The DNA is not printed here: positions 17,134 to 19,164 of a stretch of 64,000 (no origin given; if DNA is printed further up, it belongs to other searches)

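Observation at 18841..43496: ~24.3-kb island bracketed by a 174-bp duplication of the phosphoglucomutase gene tail, with no recombinase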

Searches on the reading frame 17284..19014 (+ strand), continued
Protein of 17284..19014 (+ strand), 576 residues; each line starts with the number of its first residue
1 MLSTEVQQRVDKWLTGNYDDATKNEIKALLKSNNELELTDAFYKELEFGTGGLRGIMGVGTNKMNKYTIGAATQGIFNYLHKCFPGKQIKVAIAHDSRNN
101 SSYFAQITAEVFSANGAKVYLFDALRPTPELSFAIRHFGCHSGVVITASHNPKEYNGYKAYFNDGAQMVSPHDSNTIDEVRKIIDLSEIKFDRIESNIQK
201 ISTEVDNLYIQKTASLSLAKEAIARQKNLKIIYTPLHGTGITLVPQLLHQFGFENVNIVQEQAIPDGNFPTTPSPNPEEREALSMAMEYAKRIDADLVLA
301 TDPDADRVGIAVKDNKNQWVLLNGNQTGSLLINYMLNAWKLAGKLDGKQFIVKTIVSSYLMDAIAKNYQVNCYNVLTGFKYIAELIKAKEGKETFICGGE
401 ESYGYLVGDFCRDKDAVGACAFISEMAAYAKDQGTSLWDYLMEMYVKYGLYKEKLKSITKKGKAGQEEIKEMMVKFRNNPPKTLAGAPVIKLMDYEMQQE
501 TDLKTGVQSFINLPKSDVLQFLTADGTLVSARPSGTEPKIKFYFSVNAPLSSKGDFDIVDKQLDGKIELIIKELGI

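Call 21: find_encoding_contigs(protein=P0001, flank=10000, max_places=4)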
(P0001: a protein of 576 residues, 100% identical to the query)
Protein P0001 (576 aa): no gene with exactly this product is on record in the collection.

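Call 22: find_encoding_contigs(protein=P0003, flank=10000, max_places=4)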
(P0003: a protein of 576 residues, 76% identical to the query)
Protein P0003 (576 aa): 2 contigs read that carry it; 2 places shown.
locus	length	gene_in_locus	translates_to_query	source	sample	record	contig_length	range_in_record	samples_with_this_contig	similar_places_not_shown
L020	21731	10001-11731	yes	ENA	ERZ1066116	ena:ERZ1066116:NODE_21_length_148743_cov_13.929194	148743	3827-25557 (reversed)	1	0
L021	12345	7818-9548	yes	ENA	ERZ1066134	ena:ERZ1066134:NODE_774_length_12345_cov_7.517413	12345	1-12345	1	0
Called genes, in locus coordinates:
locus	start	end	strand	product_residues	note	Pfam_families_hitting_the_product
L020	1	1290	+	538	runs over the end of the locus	PF00884:Sulfatase, PF01663:Phosphodiest (faint), PF16347:SGSH_C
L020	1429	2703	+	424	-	PF02550:AcetylCoA_hydro, PF13336:AcetylCoA_hyd_C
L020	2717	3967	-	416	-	PF03721:UDPG_MGDP_dh_N, PF00984:UDPG_MGDP_dh, PF03720:UDPG_MGDP_dh_C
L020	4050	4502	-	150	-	PF22381:Staph_reg_Sar_Rot (weak), PF01047:MarR (weak), PF12802:MarR_2 (weak)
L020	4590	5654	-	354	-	PF00899:ThiF, PF00581:Rhodanese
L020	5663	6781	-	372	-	PF01841:Transglut_core, PF04473:DUF553 (weak)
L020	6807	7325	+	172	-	PF11810:DUF3332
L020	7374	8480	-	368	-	PF09445:Methyltransf_15 (weak), PF22013:PG_1098_Fer, PF18096:Thump_like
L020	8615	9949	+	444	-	PF00512:HisKA (weak), PF14501:HATPase_c_5 (weak), PF02518:HATPase_c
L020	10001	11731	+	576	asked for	PF02878:PGM_PMM_I, PF02879:PGM_PMM_II, PF02880:PGM_PMM_III, PF00408:PGM_PMM_IV (weak)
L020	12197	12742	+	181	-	PF05685:Uma2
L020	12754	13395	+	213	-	PF03807:F420_oxidored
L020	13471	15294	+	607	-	PF00664:ABC_membrane, PF00005:ABC_tran, PF02463:SMC_N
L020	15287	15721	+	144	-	PF01475:FUR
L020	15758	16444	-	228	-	-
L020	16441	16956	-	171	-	-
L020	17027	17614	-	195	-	-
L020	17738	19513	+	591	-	-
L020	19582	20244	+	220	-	PF01325:Fe_dep_repress, PF02742:Fe_dep_repr_C, PF04023:FeoA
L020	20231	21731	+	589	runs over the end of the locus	PF01297:ZnuA, PF00005:ABC_tran, PF13304:AAA_21 (faint)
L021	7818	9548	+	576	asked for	PF02878:PGM_PMM_I, PF02879:PGM_PMM_II, PF02880:PGM_PMM_III, PF00408:PGM_PMM_IV (weak)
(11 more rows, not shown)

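Call 23: find_encoding_contigs(protein=P0005, flank=10000, max_places=4)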
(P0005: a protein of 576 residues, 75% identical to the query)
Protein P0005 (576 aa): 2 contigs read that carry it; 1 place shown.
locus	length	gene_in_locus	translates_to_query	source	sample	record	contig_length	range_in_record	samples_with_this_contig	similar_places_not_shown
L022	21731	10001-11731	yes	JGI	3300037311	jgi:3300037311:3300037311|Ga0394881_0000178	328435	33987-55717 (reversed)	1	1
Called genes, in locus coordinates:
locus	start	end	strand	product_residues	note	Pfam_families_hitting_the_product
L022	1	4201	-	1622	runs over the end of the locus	PF07995:GSDH, PF02368:Big_2 (weak), PF18962:Por_Secre_tail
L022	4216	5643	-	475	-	PF19190:BACON_2 (faint), PF13004:BACON, PF18962:Por_Secre_tail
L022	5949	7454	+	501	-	PF05227:CHASE3, PF00512:HisKA, PF02518:HATPase_c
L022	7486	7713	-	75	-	-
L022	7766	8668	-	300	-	PF00892:EamA, PF03151:TPT (faint), PF00892:EamA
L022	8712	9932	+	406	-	PF07690:MFS_1, PF00083:Sugar_tr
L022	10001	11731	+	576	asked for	PF02878:PGM_PMM_I, PF02879:PGM_PMM_II, PF02880:PGM_PMM_III, PF00408:PGM_PMM_IV (weak)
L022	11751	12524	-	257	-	PF00912:Transgly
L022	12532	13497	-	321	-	PF09556:RE_HaeIII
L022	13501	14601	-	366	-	PF00145:DNA_methylase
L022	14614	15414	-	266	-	PF01381:HTH_3, PF12844:HTH_19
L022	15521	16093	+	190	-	PF00702:Hydrolase, PF13419:HAD_2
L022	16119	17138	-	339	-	PF13641:Glyco_tranf_2_3, PF00535:Glycos_transf_2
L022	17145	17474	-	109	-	PF02575:YbaB_DNA_bd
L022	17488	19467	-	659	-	PF03629:SASA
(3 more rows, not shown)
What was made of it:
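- Tried and rejected: Contexts of the 76% relatives are unrelated downstream (calls 22, 23).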

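Call 40: find_encoding_contigs(protein=P0112, flank=10000, max_places=2)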
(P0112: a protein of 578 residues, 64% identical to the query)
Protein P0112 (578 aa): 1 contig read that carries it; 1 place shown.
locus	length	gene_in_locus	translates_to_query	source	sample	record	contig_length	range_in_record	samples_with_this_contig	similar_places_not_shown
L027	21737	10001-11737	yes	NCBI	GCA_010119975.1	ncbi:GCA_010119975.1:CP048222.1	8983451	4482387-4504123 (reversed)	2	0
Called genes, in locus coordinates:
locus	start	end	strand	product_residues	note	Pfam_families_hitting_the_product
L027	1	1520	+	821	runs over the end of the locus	PF05170:AsmA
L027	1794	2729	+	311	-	PF00149:Metallophos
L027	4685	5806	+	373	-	-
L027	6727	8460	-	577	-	PF13231:PMT_2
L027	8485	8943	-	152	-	PF13588:HSDR_N_2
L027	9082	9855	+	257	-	PF01048:PNP_UDP_1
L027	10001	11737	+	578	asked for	PF02878:PGM_PMM_I, PF02879:PGM_PMM_II, PF02880:PGM_PMM_III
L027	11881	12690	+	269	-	-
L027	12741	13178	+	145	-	PF13648:Lipocalin_4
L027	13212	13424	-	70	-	PF00403:HMA (weak)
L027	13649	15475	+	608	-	PF02927:CelD_N, PF00759:Glyco_hydro_9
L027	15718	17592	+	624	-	PF06439:3keto-disac_hyd, PF07691:PA14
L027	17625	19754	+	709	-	PF23500:DUF7133 (weak), PF13473:Cupredoxin_1 (faint), PF00127:Copper-bind, PF06525:SoxE (weak)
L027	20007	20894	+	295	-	PF01261:AP_endonuc_2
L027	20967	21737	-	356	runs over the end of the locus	-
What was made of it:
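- The R. rosea paralogs are not neighbours (call 40).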

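Call 41: find_encoding_contigs(protein=P0115, flank=10000, max_places=2)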
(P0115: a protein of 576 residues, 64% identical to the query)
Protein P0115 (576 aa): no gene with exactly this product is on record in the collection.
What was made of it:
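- Tried and rejected: Not seen (calls 40, 41).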

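Call 52: find_related_loci(query=A2, collection=viral_contigs, flank=10000)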
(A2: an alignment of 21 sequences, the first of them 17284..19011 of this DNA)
Query A2 (576 aa) in viral_contigs; peptide patterns used: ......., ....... (x = any residue, [..] = any of these).
24 stretches matched a pattern; 6 encode a relative of the query (tblastn E <= 1e-3); 6 distinct loci.
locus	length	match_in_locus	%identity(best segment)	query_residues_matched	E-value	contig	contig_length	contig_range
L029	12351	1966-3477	55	9-511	0e+0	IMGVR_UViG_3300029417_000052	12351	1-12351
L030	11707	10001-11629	43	7-545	3e-136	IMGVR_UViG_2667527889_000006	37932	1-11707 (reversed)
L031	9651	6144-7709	43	13-554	1e-130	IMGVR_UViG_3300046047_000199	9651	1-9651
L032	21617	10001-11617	41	1-545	2e-129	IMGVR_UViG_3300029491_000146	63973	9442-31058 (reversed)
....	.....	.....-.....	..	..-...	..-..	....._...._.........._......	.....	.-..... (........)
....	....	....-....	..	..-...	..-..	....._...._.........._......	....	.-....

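Call 55: search_protein_families(library=pfam, proteins=[L029:1930-4893:+, L029:4862-6325:+, L029:6360-7811:+, L029:7965-9182:+, L029:9641-10561:+, L029:956-1714:-, L030:7210-8619:+, L030:5073-6191:+, L030:754-2619:+])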
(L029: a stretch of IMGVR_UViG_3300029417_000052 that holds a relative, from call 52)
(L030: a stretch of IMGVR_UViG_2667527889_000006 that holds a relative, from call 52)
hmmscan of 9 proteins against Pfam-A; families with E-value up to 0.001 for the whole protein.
L029:1930-4893:+ (987 aa): 3 families
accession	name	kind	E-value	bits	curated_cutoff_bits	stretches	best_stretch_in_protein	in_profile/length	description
PF02878.22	PGM_PMM_I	-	4.2e-41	140.3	22.5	1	51-190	3-136/138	Phosphoglucomutase/phosphomannomutase, alpha/beta/alpha domain I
PF02879.22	PGM_PMM_II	-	1.2e-23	84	29.3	1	213-318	2-101/103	Phosphoglucomutase/phosphomannomutase, alpha/beta/alpha domain II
PF02880.22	PGM_PMM_III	-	1.2e-19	71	20.7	1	328-452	1-114/115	Phosphoglucomutase/phosphomannomutase, alpha/beta/alpha domain III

L029:4862-6325:+ (487 aa): 0 families

L029:6360-7811:+ (483 aa): 0 families

L029:7965-9182:+ (405 aa): 2 families
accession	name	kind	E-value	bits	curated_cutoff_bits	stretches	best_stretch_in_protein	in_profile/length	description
PF25209.1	Phage_capsid_4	-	1e-15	59.2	27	1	58-380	2-259/262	Phage capsid protein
PF05065.19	Phage_capsid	-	1.1e-06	28.7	24.2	1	93-251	26-176/280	Phage capsid family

L029:9641-10561:+ (306 aa): 0 families

L029:956-1714:- (252 aa): 3 families
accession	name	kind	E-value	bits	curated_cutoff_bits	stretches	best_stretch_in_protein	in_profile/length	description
PF00072.30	Response_reg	-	1.5e-15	57.8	30.2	1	44-155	1-111/111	Response regulator receiver domain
PF00196.25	GerE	-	6.8e-11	42.1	23.5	1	191-244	4-57/57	Bacterial regulatory proteins, luxR family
PF21714.3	KaiA_N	-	0.00048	20.7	27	0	43-123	2-80/125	Circadian clock protein KaiA, N-terminal domain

L030:7210-8619:+ (469 aa): 3 families
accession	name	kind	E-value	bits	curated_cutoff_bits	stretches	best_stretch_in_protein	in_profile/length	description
PF07508.19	Recombinase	-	2.5e-24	85.9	21.1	1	106-211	1-102/102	Recombinase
PF13408.12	Zn_ribbon_recom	-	3.9e-08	34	25.3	1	237-297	2-53/58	Recombinase zinc beta ribbon domain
PF00239.26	Resolvase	-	8.6e-07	29.6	23.3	1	4-84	62-143/145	Resolvase, N terminal domain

L030:5073-6191:+ (372 aa): 3 families
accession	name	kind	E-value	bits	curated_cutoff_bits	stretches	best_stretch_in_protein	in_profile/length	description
PF13304.12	AAA_21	-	8.4e-12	46.2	27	1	50-305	2-298/304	AAA domain, putative AbiEii toxin, Type IV TA system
PF13175.12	AAA_15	-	2.4e-06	27.9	32.1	0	1-174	1-113/374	AAA ATPase domain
PF13476.12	AAA_23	-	3.3e-05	25.1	27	1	49-235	21-190/201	AAA domain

L030:754-2619:+ (621 aa): 1 family
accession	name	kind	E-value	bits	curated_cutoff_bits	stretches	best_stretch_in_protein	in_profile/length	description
PF13597.11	NRDD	-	7.5e-96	322.4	26.2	1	64-617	10-560/562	Anaerobic ribonucleoside-triphosphate reductase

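Call 58: search_protein_families(library=phrogs, proteins=[L029:3478-4893:+, L029:4862-6325:+, L029:6360-7811:+, L029:7965-9182:+, L029:9199-9621:+, L029:9641-10561:+, L029:10561-11325:+], max_evalue=0.001)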
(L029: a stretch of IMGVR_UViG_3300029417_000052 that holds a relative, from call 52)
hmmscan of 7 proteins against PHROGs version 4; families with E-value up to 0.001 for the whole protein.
L029:3478-4893:+ (471 aa): 1 family
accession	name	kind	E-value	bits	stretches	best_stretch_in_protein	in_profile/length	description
phrog_9232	-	head and packaging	4e-28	99.5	1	6-246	248-485/502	portal protein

L029:4862-6325:+ (487 aa): 2 families
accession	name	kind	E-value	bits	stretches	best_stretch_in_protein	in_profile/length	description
phrog_16951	-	unknown function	2.2e-11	44.4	1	81-221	70-219/312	-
phrog_18299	-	head and packaging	0.00024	21.4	1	81-198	116-246/257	head maturation protease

L029:6360-7811:+ (483 aa): 0 families

L029:7965-9182:+ (405 aa): 5 families
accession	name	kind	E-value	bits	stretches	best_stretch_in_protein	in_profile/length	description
phrog_3922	-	head and packaging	1.8e-24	87.7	1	18-257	33-265/362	major head protein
phrog_10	-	head and packaging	1.3e-14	55.2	1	10-251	313-536/752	major head protein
phrog_1650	-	head and packaging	6.7e-08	33.2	1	59-259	16-206/300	major head protein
phrog_544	-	head and packaging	1.4e-06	29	1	113-200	59-141/282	major head protein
phrog_133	-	head and packaging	0.00016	21.5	1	115-191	433-504/668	head maturation protease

L029:9199-9621:+ (140 aa): 0 families

L029:9641-10561:+ (306 aa): 0 families

L029:10561-11325:+ (254 aa): 0 families
